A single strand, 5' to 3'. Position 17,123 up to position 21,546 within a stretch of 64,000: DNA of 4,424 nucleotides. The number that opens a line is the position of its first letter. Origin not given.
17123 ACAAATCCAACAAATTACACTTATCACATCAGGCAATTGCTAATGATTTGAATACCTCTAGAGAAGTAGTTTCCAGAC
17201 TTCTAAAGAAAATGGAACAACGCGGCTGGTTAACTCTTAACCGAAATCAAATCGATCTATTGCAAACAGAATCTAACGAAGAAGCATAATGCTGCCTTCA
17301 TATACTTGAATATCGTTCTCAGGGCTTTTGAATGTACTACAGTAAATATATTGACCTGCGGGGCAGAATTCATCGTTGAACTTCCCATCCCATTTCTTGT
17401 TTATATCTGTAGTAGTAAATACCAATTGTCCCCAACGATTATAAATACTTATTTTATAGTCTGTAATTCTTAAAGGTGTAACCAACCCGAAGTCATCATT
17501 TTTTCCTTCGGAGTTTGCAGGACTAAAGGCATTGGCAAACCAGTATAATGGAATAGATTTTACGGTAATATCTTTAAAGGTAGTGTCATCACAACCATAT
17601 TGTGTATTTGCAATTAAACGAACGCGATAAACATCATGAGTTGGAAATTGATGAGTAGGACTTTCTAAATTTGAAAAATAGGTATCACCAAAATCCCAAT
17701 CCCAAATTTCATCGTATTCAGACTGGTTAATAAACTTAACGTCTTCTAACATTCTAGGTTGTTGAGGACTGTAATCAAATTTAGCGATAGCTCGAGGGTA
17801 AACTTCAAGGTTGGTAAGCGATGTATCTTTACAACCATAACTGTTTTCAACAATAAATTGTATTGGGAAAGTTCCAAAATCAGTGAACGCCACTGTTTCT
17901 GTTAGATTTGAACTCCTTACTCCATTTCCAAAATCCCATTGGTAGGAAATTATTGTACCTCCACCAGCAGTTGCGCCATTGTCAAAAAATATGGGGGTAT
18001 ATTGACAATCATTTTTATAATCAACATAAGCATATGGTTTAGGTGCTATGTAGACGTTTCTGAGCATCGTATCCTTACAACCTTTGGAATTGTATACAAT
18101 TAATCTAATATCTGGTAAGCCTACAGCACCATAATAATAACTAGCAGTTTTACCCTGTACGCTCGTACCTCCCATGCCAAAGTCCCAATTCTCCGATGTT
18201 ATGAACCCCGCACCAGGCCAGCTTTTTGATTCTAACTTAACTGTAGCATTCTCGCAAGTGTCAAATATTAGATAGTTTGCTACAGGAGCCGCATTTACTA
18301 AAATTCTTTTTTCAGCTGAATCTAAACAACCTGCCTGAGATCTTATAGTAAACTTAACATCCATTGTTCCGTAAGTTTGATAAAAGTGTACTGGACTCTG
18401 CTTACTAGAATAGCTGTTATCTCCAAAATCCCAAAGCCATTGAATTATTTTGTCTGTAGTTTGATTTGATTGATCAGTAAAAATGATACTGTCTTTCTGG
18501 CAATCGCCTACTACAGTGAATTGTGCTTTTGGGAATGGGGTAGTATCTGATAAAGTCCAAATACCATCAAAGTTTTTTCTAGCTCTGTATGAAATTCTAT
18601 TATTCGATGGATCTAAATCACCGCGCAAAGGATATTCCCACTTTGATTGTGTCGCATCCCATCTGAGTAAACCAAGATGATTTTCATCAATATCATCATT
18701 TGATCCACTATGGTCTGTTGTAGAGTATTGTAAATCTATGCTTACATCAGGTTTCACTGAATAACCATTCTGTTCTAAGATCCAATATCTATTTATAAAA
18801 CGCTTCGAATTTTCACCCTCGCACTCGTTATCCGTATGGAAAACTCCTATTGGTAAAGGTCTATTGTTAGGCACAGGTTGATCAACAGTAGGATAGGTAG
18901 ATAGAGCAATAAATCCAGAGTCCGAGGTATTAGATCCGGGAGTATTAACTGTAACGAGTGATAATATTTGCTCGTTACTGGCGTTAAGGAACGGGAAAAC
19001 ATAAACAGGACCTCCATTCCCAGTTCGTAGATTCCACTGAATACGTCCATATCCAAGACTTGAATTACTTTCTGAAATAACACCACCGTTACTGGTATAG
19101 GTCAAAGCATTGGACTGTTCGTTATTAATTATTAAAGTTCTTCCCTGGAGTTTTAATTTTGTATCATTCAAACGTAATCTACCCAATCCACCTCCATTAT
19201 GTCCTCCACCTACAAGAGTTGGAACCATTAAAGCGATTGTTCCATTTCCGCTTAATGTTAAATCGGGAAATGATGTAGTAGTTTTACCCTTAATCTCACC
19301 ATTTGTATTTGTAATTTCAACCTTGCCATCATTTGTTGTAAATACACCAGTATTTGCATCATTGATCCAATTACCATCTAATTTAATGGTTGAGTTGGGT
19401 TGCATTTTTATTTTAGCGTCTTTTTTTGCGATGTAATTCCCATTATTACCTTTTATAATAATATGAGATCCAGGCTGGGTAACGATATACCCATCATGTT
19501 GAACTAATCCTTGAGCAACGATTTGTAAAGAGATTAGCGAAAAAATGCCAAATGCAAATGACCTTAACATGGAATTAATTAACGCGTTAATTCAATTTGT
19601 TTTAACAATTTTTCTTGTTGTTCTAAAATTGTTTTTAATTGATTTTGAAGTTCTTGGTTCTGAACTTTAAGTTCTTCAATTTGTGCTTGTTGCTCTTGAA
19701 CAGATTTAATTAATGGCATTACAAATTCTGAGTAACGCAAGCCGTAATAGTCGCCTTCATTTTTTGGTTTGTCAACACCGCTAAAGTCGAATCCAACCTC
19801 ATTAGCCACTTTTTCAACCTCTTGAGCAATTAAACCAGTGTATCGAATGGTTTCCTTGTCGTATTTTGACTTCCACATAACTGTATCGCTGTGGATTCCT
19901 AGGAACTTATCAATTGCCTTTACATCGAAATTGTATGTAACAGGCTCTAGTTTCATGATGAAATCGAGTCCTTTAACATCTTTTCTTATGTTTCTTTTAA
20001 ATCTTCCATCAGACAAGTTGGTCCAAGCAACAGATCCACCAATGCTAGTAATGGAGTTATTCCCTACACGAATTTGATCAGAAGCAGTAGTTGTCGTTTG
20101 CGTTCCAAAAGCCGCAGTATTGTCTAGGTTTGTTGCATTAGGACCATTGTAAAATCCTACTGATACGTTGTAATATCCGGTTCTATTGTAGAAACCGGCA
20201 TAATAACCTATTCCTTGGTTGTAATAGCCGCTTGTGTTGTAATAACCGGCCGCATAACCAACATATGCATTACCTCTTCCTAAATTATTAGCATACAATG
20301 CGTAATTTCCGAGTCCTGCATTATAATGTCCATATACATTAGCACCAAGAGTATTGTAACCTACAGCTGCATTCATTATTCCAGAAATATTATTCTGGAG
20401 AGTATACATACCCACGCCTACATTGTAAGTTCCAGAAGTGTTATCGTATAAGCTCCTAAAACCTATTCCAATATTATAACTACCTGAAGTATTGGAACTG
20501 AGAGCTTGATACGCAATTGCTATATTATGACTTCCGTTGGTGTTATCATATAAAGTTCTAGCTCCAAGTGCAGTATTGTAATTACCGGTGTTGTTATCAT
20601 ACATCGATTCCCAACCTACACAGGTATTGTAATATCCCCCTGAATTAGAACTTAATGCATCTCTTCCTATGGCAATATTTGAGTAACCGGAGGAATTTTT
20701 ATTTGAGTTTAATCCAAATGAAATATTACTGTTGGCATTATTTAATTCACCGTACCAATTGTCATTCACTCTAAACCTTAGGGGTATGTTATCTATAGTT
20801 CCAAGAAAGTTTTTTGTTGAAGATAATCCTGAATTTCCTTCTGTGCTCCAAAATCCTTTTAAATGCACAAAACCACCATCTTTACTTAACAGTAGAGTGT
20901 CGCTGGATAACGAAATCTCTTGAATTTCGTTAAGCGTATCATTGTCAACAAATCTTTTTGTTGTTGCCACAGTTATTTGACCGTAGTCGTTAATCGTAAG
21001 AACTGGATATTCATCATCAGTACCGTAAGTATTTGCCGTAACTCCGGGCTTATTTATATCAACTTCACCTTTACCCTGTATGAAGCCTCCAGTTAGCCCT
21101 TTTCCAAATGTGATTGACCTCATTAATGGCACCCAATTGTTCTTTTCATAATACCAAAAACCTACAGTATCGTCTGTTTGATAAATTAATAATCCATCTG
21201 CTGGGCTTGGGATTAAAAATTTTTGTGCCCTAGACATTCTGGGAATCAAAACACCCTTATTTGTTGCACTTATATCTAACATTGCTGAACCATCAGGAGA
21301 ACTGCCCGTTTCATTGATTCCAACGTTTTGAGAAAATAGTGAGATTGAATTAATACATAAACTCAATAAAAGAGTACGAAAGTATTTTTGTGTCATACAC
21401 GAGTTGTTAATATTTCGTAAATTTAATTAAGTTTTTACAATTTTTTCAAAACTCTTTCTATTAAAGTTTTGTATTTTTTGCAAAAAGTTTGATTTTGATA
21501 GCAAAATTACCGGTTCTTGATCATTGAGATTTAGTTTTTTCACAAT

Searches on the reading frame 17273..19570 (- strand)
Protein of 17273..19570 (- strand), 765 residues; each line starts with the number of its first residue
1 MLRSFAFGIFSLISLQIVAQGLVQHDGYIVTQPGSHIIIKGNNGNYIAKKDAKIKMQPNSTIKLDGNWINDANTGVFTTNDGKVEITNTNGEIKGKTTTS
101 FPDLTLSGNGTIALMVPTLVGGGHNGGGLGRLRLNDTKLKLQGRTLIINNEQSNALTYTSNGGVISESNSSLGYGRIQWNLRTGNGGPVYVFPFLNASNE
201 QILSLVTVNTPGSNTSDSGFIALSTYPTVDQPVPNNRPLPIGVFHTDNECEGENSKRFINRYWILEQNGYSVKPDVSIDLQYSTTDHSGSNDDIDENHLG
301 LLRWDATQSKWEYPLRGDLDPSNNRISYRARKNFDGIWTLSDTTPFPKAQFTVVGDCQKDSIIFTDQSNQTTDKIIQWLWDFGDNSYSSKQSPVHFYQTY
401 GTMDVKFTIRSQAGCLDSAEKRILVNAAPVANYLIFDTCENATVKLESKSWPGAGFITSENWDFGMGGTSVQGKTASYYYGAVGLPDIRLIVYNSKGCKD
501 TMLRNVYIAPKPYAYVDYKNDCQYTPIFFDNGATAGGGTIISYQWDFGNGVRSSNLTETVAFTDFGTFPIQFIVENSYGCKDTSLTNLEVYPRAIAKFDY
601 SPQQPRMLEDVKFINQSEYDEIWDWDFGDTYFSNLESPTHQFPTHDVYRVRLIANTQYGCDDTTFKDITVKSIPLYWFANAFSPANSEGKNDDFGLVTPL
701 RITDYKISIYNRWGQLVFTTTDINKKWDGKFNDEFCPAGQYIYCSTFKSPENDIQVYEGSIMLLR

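Call 58: search_protein_families(library=pfam, proteins=[window:17273-19570:-], max_evalue=0.00001)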
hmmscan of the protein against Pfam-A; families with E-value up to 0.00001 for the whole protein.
window:17273-19570:- (765 aa): 3 families
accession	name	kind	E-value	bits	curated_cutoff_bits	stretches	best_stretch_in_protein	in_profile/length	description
PF18911.6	PKD_4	-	2.1e-37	127.4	27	4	357-419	15-79/85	PKD domain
PF00801.26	PKD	-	3.4e-18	65.8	23.5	0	537-586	26-77/80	PKD domain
PF13585.12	CHU_C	-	1.1e-14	54.7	27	1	679-762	4-85/86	CHU_C Type IX secretion signal domain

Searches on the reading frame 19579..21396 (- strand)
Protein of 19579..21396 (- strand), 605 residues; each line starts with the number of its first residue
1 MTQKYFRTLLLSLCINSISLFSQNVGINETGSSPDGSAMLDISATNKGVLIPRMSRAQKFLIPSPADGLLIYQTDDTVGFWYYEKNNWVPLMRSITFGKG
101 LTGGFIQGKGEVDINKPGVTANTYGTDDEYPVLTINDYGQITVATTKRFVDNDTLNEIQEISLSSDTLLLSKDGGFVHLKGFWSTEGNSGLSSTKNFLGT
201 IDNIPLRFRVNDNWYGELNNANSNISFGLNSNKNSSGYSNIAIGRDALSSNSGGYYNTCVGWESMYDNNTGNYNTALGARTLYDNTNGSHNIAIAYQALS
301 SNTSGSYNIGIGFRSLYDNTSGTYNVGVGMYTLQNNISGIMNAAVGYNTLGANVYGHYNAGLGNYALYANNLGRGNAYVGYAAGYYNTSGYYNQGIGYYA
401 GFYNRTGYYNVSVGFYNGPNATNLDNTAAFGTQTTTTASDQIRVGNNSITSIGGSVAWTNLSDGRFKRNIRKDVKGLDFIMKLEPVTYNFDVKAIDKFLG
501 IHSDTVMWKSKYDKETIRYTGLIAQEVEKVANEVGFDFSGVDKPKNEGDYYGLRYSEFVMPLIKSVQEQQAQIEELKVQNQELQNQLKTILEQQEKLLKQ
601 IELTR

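Call 58: search_protein_families(library=pfam, proteins=[window:19579-21396:-], max_evalue=0.00001)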
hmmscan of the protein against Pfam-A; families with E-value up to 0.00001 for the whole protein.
window:19579-21396:- (605 aa): 1 family
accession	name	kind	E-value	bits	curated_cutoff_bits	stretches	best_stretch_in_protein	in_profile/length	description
PF13884.11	Peptidase_S74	-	1.2e-10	42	22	1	462-535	1-57/58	Chaperone of endosialidase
